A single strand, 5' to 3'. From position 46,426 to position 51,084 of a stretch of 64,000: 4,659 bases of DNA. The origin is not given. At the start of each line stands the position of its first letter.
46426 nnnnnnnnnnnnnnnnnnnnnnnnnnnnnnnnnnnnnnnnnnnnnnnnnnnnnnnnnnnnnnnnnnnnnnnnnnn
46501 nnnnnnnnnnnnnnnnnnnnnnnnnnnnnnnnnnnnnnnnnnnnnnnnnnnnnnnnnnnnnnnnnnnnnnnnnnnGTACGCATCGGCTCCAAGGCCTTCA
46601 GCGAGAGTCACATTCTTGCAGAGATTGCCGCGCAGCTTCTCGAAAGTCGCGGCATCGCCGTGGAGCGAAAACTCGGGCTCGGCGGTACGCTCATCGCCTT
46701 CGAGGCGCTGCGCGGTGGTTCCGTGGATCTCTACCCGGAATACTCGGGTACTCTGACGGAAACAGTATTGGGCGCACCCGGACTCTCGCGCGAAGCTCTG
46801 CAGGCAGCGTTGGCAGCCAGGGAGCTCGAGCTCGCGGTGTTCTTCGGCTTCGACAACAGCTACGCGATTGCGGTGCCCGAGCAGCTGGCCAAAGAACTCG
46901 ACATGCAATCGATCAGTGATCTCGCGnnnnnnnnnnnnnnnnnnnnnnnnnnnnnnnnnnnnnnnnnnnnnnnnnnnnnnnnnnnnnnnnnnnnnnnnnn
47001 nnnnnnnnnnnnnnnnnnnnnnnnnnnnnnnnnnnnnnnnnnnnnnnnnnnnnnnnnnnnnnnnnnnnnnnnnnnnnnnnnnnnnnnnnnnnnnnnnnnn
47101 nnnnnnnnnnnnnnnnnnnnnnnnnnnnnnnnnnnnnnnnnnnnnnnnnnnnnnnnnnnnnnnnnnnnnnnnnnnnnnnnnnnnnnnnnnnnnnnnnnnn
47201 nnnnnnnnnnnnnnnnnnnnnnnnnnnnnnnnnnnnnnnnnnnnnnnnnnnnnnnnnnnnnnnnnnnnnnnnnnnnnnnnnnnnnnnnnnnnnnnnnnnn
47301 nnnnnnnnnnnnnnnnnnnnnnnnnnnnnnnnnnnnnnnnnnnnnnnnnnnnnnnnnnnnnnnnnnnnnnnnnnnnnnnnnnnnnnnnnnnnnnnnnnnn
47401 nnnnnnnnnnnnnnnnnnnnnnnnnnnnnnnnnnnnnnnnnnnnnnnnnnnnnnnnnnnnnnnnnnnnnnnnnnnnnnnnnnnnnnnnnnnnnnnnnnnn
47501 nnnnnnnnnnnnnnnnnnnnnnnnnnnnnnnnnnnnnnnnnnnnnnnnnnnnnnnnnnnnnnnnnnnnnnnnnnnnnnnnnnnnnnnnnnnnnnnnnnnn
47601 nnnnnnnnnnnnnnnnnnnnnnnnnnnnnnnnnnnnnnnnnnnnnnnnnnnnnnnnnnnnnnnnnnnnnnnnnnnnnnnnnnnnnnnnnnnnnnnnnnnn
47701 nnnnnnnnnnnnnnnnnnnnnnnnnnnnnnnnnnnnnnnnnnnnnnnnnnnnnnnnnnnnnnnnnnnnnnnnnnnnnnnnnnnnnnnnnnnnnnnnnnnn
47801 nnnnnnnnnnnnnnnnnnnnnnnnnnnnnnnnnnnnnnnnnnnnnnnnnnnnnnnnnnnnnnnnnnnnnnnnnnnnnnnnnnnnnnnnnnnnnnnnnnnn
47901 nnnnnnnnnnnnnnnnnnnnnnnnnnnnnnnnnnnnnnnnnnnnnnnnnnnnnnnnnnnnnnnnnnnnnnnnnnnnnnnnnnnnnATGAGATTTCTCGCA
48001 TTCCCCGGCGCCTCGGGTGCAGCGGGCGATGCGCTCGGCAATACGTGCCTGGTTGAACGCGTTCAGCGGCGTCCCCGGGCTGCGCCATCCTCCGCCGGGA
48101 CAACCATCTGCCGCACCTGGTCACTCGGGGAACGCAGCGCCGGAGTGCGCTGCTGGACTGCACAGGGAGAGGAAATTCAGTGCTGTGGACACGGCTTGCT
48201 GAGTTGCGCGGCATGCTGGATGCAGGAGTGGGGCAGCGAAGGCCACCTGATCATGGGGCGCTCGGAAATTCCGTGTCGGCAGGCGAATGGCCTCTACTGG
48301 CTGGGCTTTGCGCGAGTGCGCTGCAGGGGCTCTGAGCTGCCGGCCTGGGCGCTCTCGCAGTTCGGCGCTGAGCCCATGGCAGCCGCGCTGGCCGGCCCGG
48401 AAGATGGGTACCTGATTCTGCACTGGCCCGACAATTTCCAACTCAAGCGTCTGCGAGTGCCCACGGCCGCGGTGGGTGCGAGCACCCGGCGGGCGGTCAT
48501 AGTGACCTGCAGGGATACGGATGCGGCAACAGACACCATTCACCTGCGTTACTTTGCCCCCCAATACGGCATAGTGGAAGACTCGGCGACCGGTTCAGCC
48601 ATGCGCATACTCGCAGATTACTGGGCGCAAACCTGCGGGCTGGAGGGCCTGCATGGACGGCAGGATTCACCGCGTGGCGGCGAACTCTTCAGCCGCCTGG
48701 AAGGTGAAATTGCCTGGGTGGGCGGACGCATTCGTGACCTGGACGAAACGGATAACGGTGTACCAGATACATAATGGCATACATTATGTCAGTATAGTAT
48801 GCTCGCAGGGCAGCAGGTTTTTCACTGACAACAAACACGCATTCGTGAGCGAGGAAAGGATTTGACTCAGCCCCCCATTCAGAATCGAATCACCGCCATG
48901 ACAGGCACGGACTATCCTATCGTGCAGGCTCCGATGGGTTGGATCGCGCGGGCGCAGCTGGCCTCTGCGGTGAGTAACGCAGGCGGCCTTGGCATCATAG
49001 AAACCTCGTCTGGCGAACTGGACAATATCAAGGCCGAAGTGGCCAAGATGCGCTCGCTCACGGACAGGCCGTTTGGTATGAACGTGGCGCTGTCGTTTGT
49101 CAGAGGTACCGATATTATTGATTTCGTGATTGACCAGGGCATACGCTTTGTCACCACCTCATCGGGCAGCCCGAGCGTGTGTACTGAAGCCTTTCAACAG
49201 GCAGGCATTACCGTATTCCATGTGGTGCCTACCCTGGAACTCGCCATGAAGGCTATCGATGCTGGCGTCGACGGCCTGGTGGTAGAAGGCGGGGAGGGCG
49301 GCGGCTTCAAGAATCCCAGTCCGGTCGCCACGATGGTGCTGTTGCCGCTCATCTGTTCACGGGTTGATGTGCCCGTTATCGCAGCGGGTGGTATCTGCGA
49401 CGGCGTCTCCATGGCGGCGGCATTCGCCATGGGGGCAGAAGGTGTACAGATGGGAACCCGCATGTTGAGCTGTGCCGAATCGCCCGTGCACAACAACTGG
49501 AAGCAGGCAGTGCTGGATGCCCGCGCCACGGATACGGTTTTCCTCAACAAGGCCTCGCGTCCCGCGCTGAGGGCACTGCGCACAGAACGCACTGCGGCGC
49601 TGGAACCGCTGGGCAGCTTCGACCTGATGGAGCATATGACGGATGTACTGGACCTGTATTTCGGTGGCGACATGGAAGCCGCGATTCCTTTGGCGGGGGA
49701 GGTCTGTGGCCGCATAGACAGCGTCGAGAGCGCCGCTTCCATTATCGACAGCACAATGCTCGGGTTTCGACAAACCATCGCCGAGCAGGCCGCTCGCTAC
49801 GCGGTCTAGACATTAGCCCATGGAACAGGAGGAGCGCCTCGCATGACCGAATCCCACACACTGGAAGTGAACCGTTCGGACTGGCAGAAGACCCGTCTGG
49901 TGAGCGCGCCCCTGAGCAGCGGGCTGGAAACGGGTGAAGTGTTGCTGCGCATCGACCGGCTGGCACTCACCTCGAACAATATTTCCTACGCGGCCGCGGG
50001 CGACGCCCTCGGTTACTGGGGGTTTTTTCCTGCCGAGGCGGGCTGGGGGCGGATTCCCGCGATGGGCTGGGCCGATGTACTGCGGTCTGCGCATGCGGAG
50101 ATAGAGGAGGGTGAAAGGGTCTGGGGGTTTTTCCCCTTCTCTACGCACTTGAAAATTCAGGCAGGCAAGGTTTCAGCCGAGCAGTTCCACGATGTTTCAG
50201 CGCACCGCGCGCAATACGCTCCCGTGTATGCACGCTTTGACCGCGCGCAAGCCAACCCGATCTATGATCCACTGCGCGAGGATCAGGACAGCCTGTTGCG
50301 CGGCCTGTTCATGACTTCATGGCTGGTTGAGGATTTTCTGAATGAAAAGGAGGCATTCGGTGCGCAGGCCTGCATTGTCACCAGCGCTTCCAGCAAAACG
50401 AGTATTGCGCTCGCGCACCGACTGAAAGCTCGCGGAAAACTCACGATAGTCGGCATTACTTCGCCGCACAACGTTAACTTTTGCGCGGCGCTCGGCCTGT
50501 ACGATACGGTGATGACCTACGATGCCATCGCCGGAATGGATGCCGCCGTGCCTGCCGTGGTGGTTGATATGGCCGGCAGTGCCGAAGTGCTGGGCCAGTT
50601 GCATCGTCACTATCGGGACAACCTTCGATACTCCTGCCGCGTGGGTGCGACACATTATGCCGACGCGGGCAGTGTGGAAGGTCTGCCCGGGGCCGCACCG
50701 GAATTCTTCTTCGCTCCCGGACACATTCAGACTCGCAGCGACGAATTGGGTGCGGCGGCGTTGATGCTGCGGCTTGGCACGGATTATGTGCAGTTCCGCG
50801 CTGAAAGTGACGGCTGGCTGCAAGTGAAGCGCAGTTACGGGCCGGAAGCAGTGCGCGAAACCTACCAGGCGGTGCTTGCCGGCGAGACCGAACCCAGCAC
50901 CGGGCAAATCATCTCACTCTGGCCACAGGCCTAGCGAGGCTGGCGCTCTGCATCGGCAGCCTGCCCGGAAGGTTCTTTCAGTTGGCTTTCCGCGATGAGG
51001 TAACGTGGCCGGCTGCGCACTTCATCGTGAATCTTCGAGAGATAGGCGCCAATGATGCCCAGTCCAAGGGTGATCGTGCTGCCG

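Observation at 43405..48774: Five-gene coupled operon joining ergothioneine synthesis to a betaine-type ABC transporter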

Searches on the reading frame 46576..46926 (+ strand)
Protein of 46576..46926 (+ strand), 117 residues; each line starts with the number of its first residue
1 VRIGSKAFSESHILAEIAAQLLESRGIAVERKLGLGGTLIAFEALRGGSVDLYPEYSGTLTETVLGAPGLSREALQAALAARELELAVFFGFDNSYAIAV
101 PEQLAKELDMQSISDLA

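Call 47: search_solved_structures(query=window:46576-46926:+, max_evalue=0.001, show_alignments=5)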
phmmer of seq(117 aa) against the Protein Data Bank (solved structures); distinct sequences matched with E-value up to 0.001: 26.
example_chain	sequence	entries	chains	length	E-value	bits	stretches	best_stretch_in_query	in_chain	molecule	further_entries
1sw1_A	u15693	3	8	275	4.6e-17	65.3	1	2-117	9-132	osmoprotection protein (proX)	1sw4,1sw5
1sw2_A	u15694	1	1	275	4.6e-17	65.3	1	2-117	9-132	osmoprotection protein (proX)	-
3mam_A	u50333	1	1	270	6.5e-16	61.6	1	2-117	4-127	Osmoprotection protein (ProX)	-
9egi_A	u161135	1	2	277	1.4e-14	57.4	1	4-116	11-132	Ergothioneine transporter EgtUC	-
9o5f_A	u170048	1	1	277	1.4e-14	57.4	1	4-116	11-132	Ergothioneine transporter EgtUC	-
9egh_A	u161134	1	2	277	5.1e-14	55.6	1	3-116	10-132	Ergothioneine transporter EgtUC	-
7txl_A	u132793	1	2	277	1.9e-13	53.7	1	4-116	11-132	Choline transporter (Glycine betaine transport system permease protein)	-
7txk_A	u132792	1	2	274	1.9e-13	53.7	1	4-116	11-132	Choline transporter (Glycine betaine transport system permease protein)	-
9egj_A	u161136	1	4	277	1.9e-13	53.7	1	4-116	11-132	Ergothioneine transporter EgtUC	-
6efr_A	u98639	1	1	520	1.3e-12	51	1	2-68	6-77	iNicSnFR 1.0, a genetically encoded nicotine biosensor,Green fluorescent protein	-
6uru_A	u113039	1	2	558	1.6e-12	50.8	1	2-68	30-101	iAChSnFR precursor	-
6v1r_A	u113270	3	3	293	3.7e-12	49.6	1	2-117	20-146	iAChSnFR Fluorescent Acetylcholine Sensor V9 precursor binding protein | iAchSnFR Fluorescent Acetylcholine Sensor precursor binding protein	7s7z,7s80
7s7x_A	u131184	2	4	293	7.6e-12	48.6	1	2-117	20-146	iNicSnFR 4.0 Fluorescent Nicotine Sensor precursor binding protein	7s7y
7s7w_A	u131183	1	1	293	8.2e-12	48.5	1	2-117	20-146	iNicSnFR 3.0 Fluorescent Nicotine Sensor precursor binding protein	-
8dp6_A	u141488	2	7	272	1.9e-11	47.3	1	3-117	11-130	Osmoprotection protein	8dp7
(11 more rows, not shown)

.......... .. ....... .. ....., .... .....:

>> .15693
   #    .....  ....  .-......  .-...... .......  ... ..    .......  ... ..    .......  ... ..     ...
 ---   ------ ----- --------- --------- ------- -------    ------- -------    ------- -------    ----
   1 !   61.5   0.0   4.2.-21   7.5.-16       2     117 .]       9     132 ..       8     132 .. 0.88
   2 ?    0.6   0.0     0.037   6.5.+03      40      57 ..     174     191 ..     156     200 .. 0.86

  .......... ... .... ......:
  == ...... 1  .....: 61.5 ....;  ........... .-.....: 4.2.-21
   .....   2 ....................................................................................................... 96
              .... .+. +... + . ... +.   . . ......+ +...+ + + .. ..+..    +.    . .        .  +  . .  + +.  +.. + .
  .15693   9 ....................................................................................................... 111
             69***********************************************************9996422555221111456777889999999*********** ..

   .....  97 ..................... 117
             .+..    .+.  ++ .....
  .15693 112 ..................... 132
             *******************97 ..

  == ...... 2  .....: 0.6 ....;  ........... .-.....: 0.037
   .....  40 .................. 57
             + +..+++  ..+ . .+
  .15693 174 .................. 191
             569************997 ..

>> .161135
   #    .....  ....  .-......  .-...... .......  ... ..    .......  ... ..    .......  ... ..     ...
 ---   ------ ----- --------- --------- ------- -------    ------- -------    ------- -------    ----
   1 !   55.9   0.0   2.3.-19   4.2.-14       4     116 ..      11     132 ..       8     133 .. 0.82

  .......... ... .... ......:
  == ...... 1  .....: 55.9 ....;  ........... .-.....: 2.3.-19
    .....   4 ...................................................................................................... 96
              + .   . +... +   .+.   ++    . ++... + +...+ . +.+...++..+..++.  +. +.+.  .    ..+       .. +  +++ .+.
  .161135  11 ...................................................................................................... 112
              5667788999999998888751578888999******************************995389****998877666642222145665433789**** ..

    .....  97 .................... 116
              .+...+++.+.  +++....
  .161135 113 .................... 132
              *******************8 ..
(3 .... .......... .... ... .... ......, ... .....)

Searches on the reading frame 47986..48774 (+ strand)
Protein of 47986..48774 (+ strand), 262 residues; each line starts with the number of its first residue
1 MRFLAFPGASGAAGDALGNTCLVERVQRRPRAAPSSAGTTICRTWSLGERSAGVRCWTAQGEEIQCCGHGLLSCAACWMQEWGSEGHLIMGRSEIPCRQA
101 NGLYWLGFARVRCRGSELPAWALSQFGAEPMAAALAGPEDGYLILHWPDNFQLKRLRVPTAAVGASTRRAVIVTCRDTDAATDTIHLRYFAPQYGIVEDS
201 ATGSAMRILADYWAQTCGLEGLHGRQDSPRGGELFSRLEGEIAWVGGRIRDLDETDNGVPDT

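Call 3: search_protein_families(library=pfam, proteins=[window:47986-48774:+])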
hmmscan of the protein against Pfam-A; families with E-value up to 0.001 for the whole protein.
window:47986-48774:+ (262 aa): 1 family
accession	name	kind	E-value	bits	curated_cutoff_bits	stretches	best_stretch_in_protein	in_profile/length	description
PF02567.21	PhzC-PhzF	-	1.5e-13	51.4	27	1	126-221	142-236/281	Phenazine biosynthesis-like protein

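Call 4: search_protein_families(library=ncbifam, proteins=[window:47986-48774:+])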
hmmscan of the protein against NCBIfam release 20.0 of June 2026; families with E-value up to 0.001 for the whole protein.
window:47986-48774:+ (262 aa): 1 family
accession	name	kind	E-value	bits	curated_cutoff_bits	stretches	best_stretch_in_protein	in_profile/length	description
TIGR00654.1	PhzF_family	subfamily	2.1e-06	27.3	76.2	1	172-217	201-246/298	PhzF family phenazine biosynthesis isomerase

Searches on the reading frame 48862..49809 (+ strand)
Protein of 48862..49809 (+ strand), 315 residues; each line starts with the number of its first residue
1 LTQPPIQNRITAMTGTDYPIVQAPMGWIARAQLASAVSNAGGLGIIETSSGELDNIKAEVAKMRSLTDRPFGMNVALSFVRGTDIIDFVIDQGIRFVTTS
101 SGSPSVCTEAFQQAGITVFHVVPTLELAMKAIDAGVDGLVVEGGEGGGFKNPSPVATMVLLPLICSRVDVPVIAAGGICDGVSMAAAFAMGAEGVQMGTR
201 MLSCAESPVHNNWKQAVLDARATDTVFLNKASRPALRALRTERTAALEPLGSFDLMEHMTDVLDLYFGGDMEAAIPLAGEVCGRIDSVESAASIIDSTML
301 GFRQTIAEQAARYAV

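Call 3: search_protein_families(library=pfam, proteins=[window:48862-49809:+])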
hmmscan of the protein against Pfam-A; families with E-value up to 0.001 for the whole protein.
window:48862-49809:+ (315 aa): 3 families
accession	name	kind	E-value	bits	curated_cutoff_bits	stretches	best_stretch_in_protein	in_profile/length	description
PF03060.21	NMO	-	1.5e-56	192.6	28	2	86-297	106-327/331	Nitronate monooxygenase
PF00478.31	IMPDH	-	8.7e-12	45.1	25.6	1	7-211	24-249/345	IMP dehydrogenase / GMP reductase domain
PF01070.24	FMN_dh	-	5.6e-08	32.6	24.9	1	126-202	230-306/350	FMN-dependent dehydrogenase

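Call 4: search_protein_families(library=ncbifam, proteins=[window:48862-49809:+])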
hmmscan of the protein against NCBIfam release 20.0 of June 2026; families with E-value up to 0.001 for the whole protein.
window:48862-49809:+ (315 aa): 10 families
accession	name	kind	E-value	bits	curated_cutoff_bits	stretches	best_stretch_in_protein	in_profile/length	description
TIGR03151.1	enACPred_II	equivalog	3.3e-73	246.6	453.1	1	8-307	2-305/307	enoyl-[acyl-carrier-protein] reductase FabK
TIGR01302.1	IMP_dehydrog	equivalog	6.4e-09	35.2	481.5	0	6-52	23-69/450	IMP dehydrogenase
NF005574.0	PRK07259.1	equivalog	0.00021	20.3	269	1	108-203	178-271/304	dihydroorotate dehydrogenase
TIGR02814.1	pfaD_fam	subfamily_domain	0.00024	20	449.25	0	170-227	225-282/444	PfaD family polyunsaturated fatty acid/polyketide biosynthesis protein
TIGR02151.1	IPP_isom_2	equivalog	0.00031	19.8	281.3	1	168-206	258-296/338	type 2 isopentenyl-diphosphate Delta-isomerase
TIGR03966.1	actino_HemFlav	equivalog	0.00042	19.1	470.85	1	123-202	256-335/385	pre-mycofactocin synthase MftD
NF008398.0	PRK11197.1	subfamily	0.00052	18.9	376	1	125-201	256-332/381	L-lactate dehydrogenase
TIGR01304.1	IMP_DH_rel_2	equivalog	0.00058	19.2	342.1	0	170-213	255-298/365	GuaB3 family IMP dehydrogenase-related protein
NF005311.0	PRK06843.1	equivalog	0.00059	18.9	779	0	162-210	249-297/404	inosine 5-monophosphate dehydrogenase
NF005493.0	PRK07107.1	equivalog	0.0007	18.2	585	0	168-210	351-393/502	IMP dehydrogenase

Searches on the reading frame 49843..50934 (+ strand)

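Call 3: search_protein_families(library=pfam, proteins=[window:49843-50934:+])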
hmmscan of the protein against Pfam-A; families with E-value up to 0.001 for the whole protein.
window:49843-50934:+ (363 aa): 1 family
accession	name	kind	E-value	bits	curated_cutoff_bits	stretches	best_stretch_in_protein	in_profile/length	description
PF11017.14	DUF2855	-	2.2e-93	314.2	30.9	1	40-349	1-334/335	Protein of unknown function (DUF2855)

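Call 4: search_protein_families(library=ncbifam, proteins=[window:49843-50934:+])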
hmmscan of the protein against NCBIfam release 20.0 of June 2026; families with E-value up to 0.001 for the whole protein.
window:49843-50934:+ (363 aa): 0 families
